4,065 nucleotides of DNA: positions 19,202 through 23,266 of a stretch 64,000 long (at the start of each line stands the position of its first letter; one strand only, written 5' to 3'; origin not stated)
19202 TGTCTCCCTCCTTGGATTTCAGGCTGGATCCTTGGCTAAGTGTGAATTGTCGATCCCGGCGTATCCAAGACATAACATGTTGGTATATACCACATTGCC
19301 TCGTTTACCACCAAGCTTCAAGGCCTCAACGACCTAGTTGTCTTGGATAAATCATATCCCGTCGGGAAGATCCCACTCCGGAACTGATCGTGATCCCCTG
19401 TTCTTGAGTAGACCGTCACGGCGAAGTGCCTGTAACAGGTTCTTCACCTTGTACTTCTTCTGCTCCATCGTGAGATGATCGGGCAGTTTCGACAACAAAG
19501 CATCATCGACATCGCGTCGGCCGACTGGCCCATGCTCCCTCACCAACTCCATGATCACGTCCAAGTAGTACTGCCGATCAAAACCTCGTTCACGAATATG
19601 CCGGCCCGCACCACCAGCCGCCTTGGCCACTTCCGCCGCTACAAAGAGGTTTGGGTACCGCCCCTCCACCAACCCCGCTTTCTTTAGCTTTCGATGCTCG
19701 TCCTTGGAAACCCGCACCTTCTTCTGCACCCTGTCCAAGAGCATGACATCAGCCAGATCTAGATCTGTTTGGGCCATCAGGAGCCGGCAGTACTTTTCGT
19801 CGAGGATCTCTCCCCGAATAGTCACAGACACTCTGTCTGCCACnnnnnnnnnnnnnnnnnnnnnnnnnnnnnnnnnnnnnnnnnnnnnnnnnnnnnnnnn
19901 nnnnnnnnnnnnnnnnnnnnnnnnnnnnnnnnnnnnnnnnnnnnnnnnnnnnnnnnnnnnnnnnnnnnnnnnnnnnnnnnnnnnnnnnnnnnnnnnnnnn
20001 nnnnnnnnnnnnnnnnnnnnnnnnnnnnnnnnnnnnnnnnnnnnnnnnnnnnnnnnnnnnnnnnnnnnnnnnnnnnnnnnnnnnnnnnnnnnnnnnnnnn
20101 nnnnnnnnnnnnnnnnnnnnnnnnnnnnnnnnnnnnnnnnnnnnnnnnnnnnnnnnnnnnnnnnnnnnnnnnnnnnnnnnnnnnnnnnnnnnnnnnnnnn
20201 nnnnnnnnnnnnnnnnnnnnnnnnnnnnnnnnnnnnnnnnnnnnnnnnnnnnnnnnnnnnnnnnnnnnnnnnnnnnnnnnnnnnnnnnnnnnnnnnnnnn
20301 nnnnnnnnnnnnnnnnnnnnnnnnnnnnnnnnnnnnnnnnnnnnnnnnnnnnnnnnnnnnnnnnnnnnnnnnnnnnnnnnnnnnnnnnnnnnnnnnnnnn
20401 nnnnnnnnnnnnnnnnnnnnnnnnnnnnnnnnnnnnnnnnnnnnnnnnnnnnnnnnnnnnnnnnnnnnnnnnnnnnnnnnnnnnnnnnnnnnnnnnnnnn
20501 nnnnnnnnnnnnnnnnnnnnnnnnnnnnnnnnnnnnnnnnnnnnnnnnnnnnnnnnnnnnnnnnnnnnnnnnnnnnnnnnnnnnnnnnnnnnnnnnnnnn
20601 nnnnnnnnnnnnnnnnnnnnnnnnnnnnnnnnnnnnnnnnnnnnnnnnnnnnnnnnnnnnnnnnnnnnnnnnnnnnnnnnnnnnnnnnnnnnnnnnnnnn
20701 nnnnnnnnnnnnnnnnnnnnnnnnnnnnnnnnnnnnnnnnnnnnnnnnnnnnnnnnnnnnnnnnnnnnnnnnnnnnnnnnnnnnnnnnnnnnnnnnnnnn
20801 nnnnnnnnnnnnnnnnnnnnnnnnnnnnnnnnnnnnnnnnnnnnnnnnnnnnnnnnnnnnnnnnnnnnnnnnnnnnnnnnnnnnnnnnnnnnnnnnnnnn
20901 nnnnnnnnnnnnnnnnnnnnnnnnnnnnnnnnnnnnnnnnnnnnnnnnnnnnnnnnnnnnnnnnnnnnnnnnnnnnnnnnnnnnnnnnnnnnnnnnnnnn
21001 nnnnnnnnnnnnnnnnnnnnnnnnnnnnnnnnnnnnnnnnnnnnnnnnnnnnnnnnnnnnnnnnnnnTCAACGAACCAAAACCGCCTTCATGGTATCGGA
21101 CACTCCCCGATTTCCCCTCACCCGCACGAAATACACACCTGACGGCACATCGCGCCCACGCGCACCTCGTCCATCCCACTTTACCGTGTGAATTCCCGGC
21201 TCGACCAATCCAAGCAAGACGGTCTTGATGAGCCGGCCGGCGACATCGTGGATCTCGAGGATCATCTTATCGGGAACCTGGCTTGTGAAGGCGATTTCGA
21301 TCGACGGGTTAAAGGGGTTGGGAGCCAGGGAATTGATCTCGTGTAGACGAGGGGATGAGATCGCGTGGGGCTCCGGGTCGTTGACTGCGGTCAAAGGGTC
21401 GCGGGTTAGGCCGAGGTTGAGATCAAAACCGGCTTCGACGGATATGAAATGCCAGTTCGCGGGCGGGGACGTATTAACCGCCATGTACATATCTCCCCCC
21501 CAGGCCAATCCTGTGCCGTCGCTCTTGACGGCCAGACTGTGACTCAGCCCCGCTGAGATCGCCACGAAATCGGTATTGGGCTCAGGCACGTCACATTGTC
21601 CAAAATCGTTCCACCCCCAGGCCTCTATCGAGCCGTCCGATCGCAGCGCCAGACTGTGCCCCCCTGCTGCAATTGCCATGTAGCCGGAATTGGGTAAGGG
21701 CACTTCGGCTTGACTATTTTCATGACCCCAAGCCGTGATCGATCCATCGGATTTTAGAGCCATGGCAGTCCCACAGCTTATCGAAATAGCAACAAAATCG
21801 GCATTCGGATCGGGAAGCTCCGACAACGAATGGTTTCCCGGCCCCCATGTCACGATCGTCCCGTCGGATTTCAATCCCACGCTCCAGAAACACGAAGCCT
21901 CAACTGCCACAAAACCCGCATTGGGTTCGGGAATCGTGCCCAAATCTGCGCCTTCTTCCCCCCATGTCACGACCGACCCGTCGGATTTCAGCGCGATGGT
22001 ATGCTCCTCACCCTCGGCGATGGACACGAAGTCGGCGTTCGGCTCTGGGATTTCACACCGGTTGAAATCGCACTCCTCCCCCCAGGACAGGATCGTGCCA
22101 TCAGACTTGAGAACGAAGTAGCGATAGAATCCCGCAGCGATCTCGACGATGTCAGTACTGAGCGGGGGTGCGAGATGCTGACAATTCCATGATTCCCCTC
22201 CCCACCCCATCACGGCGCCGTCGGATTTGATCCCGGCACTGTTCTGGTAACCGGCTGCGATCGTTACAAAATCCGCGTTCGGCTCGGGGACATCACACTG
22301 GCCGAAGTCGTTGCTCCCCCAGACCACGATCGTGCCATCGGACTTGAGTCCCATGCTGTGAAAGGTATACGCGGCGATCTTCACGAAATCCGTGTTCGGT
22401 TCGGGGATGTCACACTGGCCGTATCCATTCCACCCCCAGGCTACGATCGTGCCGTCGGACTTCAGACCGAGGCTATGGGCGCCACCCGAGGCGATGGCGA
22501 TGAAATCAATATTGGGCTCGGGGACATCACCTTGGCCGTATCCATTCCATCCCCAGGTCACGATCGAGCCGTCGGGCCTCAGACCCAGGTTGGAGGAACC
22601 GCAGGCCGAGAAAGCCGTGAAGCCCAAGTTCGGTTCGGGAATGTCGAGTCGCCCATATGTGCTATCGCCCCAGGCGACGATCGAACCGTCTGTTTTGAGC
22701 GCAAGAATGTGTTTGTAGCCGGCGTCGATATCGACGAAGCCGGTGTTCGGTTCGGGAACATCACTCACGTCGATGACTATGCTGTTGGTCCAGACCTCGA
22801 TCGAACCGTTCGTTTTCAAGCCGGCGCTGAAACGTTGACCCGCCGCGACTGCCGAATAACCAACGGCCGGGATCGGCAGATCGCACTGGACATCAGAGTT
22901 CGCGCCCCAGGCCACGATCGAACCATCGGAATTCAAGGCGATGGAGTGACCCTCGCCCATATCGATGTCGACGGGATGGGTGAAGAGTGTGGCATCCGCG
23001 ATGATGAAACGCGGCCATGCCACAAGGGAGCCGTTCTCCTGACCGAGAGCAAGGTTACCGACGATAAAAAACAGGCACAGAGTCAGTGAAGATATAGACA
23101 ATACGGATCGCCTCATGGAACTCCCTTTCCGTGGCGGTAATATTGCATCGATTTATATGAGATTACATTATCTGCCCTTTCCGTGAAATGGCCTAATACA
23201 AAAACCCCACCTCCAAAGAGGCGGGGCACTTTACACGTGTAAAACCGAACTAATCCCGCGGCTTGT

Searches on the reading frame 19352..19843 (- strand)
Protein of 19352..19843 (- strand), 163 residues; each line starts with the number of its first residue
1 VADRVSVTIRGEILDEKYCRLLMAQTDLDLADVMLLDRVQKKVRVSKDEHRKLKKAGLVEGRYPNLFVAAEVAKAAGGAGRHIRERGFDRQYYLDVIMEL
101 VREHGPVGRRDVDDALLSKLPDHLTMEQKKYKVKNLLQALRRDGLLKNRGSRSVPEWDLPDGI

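Call 60: search_protein_families(library=pfam, proteins=[window:19352-19843:-], max_evalue=0.001)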
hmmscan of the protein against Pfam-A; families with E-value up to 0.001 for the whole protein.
window:19352-19843:- (163 aa): 1 family
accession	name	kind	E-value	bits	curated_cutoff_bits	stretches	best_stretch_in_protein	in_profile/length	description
PF06224.18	AlkZ-like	-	0.00023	21.4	25.9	1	74-159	69-156/329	DNA glycosylase AlkZ-like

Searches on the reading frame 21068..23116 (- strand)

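Call 60: search_protein_families(library=pfam, proteins=[window:21068-23116:-], max_evalue=0.001)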
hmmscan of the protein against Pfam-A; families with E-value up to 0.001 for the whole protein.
window:21068-23116:- (682 aa): 6 families
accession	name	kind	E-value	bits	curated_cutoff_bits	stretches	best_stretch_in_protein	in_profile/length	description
PF25390.1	WD40_RLD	-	2.8e-97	326.7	150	5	202-465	30-324/363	RCC1-like domain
PF13540.12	RCC1_2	-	1.2e-74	244.9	22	8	206-234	2-30/30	Regulator of chromosome condensation (RCC1) repeat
PF00415.24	RCC1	-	5.7e-11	43.3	21.7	0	221-235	1-15/50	Regulator of chromosome condensation (RCC1) repeat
PF13860.13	FlgD_ig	-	3.9e-10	40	27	1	611-669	19-76/79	FlgD Ig-like domain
PF06358.17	BNYVV_TGB3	-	0.00018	22.2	27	0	327-380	36-89/111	Beet necrotic yellow vein virus, movement protein TGB3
PF16986.11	CzcE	-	0.00075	20.1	30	0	46-74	22-48/81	Heavy-metal resistance protein CzcE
